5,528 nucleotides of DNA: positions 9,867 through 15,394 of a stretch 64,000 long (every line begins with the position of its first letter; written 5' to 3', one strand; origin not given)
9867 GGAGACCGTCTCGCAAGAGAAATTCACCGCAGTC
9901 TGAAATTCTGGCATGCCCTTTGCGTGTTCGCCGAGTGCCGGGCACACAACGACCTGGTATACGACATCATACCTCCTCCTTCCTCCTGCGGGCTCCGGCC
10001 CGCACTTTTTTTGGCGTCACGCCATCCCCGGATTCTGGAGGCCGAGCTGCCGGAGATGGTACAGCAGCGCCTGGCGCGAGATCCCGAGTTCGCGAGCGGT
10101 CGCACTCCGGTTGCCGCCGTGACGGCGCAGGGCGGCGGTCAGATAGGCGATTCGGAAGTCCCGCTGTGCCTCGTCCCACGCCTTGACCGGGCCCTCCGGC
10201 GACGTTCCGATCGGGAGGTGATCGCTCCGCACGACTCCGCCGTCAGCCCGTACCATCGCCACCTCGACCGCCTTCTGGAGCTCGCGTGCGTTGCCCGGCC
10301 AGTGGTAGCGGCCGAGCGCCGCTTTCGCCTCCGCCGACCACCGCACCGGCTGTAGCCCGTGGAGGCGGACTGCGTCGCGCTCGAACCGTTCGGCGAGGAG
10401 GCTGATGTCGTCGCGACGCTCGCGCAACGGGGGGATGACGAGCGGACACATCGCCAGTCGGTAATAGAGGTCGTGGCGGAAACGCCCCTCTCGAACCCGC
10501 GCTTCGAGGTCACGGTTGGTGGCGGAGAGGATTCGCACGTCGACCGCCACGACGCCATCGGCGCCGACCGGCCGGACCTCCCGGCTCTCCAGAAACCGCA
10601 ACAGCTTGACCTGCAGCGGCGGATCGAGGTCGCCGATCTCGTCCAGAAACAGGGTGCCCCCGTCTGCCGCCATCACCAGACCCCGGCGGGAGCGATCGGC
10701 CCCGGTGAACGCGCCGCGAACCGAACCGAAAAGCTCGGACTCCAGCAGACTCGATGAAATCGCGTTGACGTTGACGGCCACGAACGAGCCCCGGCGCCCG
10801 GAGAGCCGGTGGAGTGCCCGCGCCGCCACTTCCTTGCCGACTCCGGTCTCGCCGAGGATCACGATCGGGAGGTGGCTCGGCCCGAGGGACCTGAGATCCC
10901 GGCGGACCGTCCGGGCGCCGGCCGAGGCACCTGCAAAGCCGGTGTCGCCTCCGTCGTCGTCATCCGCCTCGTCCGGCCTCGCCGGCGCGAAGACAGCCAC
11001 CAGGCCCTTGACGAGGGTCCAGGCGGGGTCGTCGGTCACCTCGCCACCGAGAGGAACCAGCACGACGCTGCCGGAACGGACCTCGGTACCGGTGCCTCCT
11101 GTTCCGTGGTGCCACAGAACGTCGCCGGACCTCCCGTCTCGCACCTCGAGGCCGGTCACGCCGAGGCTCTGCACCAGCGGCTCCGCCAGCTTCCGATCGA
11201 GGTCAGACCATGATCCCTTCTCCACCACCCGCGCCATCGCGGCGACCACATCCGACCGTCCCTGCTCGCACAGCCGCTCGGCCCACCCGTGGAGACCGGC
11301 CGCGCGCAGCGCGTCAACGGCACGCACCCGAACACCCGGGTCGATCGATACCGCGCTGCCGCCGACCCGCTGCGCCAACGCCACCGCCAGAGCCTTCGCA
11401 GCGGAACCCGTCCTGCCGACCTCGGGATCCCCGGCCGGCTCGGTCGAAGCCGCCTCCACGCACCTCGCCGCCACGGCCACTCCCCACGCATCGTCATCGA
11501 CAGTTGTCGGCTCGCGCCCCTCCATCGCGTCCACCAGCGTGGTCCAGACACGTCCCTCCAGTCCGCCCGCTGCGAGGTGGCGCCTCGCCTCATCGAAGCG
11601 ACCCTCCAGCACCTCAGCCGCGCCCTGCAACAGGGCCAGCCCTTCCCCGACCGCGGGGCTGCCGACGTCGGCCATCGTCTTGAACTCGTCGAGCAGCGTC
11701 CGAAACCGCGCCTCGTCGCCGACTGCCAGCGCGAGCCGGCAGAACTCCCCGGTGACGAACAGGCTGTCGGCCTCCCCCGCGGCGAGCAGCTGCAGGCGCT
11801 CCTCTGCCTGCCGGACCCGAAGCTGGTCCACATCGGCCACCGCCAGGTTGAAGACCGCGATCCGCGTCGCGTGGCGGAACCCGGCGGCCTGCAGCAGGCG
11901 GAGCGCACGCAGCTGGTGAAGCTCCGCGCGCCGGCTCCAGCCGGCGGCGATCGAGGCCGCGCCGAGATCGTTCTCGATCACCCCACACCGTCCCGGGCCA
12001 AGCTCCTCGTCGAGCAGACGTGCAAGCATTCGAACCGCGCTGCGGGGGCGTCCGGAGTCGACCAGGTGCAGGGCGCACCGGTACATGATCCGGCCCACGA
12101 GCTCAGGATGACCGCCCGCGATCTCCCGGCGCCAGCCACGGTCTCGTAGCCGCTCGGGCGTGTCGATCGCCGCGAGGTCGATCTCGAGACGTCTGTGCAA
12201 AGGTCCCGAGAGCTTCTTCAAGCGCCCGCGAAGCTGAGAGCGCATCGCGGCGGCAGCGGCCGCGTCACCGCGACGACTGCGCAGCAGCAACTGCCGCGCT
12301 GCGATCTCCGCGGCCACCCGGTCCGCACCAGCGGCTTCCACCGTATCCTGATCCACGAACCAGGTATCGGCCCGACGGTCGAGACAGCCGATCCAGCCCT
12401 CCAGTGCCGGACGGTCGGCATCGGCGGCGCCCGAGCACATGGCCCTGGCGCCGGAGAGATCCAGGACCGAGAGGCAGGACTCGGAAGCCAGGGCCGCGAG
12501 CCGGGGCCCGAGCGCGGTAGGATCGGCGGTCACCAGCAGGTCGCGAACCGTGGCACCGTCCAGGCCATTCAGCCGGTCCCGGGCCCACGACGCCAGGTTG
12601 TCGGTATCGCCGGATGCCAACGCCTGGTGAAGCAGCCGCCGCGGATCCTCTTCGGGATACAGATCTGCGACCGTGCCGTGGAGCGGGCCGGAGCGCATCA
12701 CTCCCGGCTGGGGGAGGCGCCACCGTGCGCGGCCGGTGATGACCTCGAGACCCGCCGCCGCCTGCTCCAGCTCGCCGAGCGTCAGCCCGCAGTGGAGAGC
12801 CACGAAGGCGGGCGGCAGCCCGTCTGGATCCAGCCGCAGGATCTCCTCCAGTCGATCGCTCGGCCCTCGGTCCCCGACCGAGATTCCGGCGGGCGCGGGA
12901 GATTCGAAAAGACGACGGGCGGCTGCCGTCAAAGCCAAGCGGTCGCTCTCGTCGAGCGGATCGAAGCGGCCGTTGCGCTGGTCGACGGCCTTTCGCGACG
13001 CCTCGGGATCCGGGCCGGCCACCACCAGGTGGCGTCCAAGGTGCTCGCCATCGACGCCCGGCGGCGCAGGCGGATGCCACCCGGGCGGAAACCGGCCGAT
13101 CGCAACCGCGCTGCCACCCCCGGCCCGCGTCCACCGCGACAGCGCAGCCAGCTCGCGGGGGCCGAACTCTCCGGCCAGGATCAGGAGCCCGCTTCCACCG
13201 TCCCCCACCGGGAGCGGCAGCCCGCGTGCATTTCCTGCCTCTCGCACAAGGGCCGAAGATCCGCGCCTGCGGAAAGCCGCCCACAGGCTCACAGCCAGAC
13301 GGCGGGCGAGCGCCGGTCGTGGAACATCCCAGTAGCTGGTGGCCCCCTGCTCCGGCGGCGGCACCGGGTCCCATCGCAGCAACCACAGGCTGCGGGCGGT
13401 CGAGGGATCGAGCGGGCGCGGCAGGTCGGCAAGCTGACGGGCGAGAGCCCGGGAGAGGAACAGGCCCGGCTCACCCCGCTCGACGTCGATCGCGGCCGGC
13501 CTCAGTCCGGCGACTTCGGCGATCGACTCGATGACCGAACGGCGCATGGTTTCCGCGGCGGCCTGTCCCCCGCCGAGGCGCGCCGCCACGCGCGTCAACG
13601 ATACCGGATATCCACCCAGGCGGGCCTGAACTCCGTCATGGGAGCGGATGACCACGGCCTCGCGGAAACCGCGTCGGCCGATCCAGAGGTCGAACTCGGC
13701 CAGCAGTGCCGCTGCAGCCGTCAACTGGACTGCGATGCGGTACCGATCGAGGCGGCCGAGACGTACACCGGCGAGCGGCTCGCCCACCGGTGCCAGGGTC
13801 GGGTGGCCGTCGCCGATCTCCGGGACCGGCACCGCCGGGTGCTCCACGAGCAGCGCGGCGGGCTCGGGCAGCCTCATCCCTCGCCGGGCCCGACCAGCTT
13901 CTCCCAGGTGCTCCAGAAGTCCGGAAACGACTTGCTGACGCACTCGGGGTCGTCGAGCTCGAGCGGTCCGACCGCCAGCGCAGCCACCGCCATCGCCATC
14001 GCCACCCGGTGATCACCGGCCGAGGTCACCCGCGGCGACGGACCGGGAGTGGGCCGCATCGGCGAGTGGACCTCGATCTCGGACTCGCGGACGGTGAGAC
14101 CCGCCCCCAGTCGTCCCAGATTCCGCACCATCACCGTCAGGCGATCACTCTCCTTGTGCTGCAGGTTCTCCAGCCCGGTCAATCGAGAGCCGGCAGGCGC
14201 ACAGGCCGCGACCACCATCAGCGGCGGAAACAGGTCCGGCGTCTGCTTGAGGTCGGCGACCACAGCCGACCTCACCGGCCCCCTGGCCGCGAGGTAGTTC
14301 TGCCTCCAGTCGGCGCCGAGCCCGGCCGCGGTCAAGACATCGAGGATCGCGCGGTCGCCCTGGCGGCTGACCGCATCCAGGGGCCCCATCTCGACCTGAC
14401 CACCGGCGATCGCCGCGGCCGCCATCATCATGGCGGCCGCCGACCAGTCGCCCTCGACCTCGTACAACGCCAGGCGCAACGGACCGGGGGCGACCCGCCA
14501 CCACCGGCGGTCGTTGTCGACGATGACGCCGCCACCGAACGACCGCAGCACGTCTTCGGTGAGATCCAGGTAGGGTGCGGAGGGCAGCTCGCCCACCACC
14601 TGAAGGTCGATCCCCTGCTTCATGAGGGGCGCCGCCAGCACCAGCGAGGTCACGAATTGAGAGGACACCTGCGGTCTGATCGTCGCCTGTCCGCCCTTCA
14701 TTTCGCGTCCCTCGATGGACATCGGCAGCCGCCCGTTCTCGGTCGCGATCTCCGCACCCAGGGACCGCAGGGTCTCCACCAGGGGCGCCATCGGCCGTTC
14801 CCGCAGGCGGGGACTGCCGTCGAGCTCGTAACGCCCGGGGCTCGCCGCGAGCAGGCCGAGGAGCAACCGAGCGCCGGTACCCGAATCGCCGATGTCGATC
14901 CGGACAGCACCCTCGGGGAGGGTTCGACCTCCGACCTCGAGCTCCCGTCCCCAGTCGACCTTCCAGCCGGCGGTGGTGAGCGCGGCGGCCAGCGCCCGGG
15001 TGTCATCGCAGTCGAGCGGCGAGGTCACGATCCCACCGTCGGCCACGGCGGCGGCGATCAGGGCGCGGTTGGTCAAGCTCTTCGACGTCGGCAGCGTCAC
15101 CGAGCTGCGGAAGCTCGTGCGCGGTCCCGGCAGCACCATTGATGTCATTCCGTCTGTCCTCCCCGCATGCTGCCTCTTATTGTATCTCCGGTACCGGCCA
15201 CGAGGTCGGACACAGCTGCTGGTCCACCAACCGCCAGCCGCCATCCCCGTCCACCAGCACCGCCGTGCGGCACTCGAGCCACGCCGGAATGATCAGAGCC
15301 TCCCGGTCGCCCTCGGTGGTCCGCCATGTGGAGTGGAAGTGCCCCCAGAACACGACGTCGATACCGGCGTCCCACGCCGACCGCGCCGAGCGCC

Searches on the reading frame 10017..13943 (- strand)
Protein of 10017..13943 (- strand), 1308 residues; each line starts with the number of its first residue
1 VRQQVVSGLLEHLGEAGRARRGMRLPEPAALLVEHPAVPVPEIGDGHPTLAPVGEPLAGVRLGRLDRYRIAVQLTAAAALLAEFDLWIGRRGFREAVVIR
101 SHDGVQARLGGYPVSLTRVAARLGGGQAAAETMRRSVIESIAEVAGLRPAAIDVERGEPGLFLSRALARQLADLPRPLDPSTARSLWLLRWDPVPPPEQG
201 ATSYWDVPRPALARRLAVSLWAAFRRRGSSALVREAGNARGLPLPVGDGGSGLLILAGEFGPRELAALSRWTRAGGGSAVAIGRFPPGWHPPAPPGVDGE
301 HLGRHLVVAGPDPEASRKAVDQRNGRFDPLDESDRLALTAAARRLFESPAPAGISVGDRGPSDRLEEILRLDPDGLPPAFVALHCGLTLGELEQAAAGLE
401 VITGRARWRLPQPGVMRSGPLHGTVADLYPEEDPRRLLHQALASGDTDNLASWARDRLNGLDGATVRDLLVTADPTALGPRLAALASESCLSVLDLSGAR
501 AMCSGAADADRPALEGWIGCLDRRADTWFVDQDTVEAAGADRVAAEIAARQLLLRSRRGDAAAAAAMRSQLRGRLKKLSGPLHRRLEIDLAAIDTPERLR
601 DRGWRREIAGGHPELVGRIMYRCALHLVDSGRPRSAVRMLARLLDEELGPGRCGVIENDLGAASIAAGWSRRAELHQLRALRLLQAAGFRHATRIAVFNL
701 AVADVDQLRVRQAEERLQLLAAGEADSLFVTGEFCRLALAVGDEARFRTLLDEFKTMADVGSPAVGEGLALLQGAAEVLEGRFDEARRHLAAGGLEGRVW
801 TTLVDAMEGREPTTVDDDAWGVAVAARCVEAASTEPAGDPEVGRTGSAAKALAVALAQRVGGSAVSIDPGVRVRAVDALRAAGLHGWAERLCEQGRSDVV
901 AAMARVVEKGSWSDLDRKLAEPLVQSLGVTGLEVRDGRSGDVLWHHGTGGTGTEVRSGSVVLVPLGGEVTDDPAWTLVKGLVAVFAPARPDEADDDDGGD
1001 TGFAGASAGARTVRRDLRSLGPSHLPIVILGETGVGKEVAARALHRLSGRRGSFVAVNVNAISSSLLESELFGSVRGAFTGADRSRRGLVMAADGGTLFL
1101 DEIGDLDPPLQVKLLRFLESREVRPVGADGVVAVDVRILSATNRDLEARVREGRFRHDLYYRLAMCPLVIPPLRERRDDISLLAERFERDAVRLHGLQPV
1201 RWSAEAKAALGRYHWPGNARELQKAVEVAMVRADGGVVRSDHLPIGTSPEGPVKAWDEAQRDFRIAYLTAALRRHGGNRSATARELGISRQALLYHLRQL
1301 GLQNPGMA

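Call 6: search_protein_families(library=pfam, proteins=[window:10017-13943:-])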
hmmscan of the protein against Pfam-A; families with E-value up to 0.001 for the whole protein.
window:10017-13943:- (1308 aa): 5 families
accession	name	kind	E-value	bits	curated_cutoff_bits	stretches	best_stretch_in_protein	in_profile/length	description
PF00158.32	Sigma54_activat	-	3e-58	196.7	20.2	1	1005-1168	3-167/168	Sigma-54 interaction domain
PF25601.1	AAA_lid_14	-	3.5e-18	65.7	27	1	1174-1244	1-71/87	AAA+ ATPase lid domain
PF14532.12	Sigma54_activ_2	-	1.6e-15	58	25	1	1005-1173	2-138/138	Sigma-54 interaction domain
PF02954.25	HTH_8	-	1.9e-09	37.5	22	1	1267-1299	9-41/42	Bacterial regulatory protein, Fis family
PF07728.20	AAA_5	-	2.7e-06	27.9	22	1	1027-1143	2-122/139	AAA domain (dynein-related subfamily)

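Call 24: search_protein_families(library=pfam, proteins=[window:10017-13877:-], max_evalue=0.01)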
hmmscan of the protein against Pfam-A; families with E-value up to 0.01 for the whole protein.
window:10017-13877:- (1286 aa): 7 families
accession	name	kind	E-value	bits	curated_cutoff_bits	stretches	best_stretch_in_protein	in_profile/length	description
PF00158.32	Sigma54_activat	-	2.9e-58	196.7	20.2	1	983-1146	3-167/168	Sigma-54 interaction domain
PF25601.1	AAA_lid_14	-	3.4e-18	65.7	27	1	1152-1222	1-71/87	AAA+ ATPase lid domain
PF14532.12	Sigma54_activ_2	-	1.6e-15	58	25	1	983-1151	2-138/138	Sigma-54 interaction domain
PF02954.25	HTH_8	-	3.6e-09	36.7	22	1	1245-1277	9-41/42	Bacterial regulatory protein, Fis family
PF07728.20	AAA_5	-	2.7e-06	27.9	22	1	1005-1121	2-122/139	AAA domain (dynein-related subfamily)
PF13556.12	HTH_30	-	0.001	19.3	27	1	1251-1278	9-36/59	PucR C-terminal helix-turn-helix domain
PF12840.13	HTH_20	-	0.0062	16.9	27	0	1258-1278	22-42/51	Helix-turn-helix domain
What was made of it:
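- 10017..13877 (-): Sigma-54 enhancer-binding protein (1286 aa), convergent with the RNA gene; the presumed activator of its promoter. Sigma54_activat 3e-58, AAA_lid_14 and HTH_8 (calls 6, 24).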

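Call 39: search_protein_families(library=ncbifam, proteins=[window:10017-13877:-], max_evalue=0.001)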
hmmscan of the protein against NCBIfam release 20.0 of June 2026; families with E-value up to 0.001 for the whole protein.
window:10017-13877:- (1286 aa): 27 families (the best 25 are shown)
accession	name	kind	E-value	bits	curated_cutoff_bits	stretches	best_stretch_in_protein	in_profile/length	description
NF003451.0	PRK05022.1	equivalog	5.5e-84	282.7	476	1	977-1281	188-511/512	nitric oxide reductase transcriptional regulator NorR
NF008469.0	PRK11361.1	equivalog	6.5e-78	262.5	714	1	991-1281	155-457/461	acetoacetate metabolism transcriptional regulator AtoC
NF038308.1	RNA_repair_RtcR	equivalog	1.1e-77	262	650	1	980-1222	181-433/530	RNA repair transcriptional activator RtcR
TIGR02915.1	PEP_resp_reg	equivalog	6.1e-77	259.3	502.6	1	977-1278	137-442/445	PEP-CTERM-box response regulator transcription factor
NF041552.1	TF_PrdR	equivalog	7e-76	255.8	795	1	1000-1277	288-575/577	sigma-54 dependent transcriptional regulator PrdR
TIGR01817.1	nifA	equivalog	1.4e-74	251.8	528.85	1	974-1223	191-440/534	nif-specific transcriptional activator NifA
TIGR01818.1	ntrC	equivalog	6.5e-74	249.4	558.6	1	971-1222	125-378/463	nitrogen regulation protein NR(I)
TIGR02329.1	propionate_PrpR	equivalog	1.1e-73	248.7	499.2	1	982-1275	215-524/526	propionate catabolism operon regulatory protein PrpR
NF011953.0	PRK15424.1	equivalog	1.9e-73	247.9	703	1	982-1277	222-533/538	propionate catabolism operon regulatory protein PrpR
NF007689.0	PRK10365.1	equivalog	1.8e-71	241.2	760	1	978-1275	138-439/441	sigma-54-dependent response regulator transcription factor ZraR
NF011695.0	PRK15115.1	equivalog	8.5e-66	222.5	763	1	999-1271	155-429/445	two-component system response regulator GlrR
TIGR02974.1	phageshock_pspF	equivalog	3.7e-65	220.3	443.55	1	995-1213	15-235/336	phage shock protein operon transcriptional activator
NF041946.1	LuxO_transreg_Vib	equivalog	7.1e-65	219.6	800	1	975-1223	129-378/463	quorum-sensing sigma-54 dependent transcriptional regulator LuxO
NF050807.1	TransRegFlbDCaul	equivalog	8.4e-65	219.4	750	1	998-1230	137-370/454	sigma-54-dependent transcriptional regulator FlbD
NF051870.1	NAssimRespRegNtrX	equivalog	4.3e-64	217.1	600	1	978-1280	138-452/452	nitrogen assimilation response regulator NtrX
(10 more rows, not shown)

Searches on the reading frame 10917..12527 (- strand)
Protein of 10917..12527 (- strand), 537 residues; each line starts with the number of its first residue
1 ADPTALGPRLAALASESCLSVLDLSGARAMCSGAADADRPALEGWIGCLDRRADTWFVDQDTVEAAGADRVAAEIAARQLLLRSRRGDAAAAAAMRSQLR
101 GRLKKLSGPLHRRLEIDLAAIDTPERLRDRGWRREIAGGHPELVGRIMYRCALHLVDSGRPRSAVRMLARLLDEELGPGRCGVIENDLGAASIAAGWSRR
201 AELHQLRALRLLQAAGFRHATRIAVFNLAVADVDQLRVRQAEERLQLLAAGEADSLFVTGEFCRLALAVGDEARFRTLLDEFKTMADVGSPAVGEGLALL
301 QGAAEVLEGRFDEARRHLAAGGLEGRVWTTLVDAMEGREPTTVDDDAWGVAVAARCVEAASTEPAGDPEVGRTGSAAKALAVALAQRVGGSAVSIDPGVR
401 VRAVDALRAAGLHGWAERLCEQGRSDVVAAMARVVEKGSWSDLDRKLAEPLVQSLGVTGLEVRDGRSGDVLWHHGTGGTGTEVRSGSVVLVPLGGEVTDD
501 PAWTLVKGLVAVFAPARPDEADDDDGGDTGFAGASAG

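Call 38: search_protein_families(library=pfam, proteins=[window:10917-12527:-], max_evalue=5)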
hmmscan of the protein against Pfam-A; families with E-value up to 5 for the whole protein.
window:10917-12527:- (537 aa): 0 families

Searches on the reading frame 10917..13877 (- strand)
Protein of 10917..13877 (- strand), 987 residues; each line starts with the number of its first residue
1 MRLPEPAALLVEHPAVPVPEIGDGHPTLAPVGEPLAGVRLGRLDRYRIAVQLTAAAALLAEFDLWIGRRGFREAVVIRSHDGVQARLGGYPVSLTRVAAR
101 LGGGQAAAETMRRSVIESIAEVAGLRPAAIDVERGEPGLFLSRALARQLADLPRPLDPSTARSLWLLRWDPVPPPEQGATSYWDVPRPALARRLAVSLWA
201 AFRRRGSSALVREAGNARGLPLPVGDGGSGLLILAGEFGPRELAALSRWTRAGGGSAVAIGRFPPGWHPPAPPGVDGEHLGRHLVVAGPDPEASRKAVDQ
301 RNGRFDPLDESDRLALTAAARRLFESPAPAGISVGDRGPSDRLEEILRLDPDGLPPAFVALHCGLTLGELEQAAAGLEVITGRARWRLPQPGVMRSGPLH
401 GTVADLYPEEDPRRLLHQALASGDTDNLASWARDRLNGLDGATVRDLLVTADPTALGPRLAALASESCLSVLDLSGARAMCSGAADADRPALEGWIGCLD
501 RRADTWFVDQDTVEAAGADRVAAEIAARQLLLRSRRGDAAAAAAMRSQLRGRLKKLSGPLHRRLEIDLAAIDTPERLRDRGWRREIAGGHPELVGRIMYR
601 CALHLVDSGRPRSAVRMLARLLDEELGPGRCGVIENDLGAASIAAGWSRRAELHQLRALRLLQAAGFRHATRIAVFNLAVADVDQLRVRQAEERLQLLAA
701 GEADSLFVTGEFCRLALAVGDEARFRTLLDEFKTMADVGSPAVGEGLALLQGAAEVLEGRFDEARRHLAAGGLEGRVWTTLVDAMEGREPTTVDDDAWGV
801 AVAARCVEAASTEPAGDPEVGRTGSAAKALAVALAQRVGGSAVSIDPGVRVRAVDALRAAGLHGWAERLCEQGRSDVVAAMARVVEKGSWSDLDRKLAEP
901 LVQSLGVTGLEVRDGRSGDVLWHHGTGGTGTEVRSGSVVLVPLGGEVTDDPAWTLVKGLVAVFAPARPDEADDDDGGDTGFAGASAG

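Call 78: search_solved_structures(query=window:10917-13877:-, max_evalue=1)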
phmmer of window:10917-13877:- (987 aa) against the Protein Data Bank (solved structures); distinct sequences matched with E-value up to 1: 3.
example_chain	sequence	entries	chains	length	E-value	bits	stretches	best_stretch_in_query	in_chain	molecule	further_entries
7ymj_D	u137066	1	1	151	0.6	11.3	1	541-608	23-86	Nb6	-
8hnn_N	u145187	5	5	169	0.86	10.8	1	547-608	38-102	Nb6 | Nb6 nanobody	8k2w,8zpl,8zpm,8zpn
9lfa_C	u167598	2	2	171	0.88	10.7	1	548-608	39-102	Nanobody 6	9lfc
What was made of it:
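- Tried and rejected: The activator's N-terminal 980 aa: no Pfam or PDB sequence match (calls 38, 78), so the input signal is unknown.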

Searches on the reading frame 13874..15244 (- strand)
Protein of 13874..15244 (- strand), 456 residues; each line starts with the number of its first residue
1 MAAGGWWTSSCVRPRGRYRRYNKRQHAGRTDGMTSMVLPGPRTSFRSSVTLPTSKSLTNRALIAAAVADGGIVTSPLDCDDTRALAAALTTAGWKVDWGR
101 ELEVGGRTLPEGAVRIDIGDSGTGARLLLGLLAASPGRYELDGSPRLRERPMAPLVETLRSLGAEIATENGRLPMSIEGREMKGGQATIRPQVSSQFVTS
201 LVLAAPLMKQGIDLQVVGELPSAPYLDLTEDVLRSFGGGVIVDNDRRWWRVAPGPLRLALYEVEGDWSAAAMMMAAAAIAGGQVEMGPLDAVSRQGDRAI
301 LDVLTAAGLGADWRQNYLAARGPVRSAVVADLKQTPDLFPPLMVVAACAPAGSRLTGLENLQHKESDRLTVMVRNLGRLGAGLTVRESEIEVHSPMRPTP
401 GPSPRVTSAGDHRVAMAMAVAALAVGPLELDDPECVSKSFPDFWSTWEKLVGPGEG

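Call 6: search_protein_families(library=pfam, proteins=[window:13874-15244:-])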
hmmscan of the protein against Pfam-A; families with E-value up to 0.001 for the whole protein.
window:13874-15244:- (456 aa): 1 family
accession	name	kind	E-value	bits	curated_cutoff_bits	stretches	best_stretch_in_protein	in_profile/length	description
PF00275.25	EPSP_synthase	-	6.6e-89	298.9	22.8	1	44-446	6-416/417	EPSP synthase (3-phosphoshikimate 1-carboxyvinyltransferase)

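Call 39: search_protein_families(library=ncbifam, proteins=[window:13874-15244:-], max_evalue=0.001)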
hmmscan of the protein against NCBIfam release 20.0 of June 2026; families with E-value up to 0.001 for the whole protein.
window:13874-15244:- (456 aa): 5 families
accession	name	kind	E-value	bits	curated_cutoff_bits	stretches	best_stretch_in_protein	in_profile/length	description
TIGR01356.1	aroA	equivalog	1.5e-100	337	287.25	1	48-451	2-413/415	3-phosphoshikimate 1-carboxyvinyltransferase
NF008816.0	PRK11860.1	equivalog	9e-67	225.6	943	1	43-449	13-434/662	bifunctional 3-phosphoshikimate 1-carboxyvinyltransferase/cytidylate kinase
NF011381.1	PRK14806.1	equivalog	7.5e-45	153.4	902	1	33-445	300-721/733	bifunctional prephenate dehydrogenase/3-phosphoshikimate 1-carboxyvinyltransferase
NF006873.0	PRK09369.1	subfamily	5.4e-09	35.2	297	1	45-424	12-383/419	UDP-N-acetylglucosamine 1-carboxyvinyltransferase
TIGR01072.1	murA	equivalog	2e-08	33.5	392.7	1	50-424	17-383/416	UDP-N-acetylglucosamine 1-carboxyvinyltransferase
